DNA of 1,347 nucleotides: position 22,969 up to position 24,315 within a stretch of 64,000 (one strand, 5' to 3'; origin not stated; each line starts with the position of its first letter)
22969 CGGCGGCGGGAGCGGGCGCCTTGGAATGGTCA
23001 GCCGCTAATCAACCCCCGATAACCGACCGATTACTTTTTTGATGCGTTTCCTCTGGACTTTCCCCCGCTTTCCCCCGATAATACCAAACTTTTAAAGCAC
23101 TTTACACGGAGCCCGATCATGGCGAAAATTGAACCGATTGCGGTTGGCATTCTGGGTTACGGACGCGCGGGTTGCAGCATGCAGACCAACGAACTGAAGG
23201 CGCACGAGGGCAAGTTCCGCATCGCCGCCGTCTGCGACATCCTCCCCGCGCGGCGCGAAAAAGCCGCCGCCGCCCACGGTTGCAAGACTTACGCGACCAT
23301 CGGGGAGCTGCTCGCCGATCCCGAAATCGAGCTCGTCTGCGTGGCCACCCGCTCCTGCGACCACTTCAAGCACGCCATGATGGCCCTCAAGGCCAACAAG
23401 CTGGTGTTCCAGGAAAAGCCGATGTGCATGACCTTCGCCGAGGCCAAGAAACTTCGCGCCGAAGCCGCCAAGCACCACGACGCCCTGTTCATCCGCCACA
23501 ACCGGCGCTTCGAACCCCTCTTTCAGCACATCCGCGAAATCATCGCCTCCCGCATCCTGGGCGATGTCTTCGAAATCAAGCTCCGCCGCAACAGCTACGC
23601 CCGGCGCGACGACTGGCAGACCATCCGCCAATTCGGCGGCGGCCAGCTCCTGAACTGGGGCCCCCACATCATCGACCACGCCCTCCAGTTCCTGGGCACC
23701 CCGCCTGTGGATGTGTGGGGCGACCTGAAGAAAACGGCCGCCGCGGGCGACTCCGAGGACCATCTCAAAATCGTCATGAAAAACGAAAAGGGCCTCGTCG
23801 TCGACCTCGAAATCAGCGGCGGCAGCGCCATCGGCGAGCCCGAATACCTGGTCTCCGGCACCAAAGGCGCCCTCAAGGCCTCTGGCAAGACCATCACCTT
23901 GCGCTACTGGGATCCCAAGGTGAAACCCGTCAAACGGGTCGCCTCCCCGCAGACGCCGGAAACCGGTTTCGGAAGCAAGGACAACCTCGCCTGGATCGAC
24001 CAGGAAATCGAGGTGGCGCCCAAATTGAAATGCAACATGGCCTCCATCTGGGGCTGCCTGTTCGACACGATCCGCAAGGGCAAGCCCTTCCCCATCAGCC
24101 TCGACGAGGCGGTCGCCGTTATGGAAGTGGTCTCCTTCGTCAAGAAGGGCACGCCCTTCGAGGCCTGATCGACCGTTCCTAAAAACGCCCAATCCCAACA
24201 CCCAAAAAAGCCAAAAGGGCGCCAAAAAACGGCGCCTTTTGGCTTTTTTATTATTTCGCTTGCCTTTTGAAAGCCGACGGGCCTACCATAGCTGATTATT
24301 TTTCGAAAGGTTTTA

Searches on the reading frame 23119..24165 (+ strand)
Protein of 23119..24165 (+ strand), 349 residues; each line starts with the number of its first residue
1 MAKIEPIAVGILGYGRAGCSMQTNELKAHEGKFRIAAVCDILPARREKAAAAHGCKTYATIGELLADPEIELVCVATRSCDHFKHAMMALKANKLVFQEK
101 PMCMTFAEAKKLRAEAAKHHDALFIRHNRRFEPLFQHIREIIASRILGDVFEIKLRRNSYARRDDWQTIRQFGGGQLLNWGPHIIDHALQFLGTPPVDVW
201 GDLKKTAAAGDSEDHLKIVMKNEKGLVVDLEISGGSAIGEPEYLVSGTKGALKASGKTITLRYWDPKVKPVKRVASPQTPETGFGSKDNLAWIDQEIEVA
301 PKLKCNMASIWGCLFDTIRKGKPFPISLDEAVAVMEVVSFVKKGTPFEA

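Call 61: search_protein_families(library=pfam, proteins=[window:23119-24165:+], max_evalue=0.0001)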
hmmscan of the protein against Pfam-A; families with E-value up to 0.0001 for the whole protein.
window:23119-24165:+ (349 aa): 3 families
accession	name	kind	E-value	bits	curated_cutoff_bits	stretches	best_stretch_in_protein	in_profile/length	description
PF01408.29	GFO_IDH_MocA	-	2e-26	93.5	24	1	8-126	2-119/120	Oxidoreductase family, NAD-binding Rossmann fold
PF22725.1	GFO_IDH_MocA_C3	-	2.8e-20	73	27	1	135-252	1-123/124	GFO/IDH/MocA C-terminal domain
PF02894.22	GFO_IDH_MocA_C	-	1.6e-11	44.8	22.9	1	139-288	1-153/218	Oxidoreductase family, C-terminal alpha/beta domain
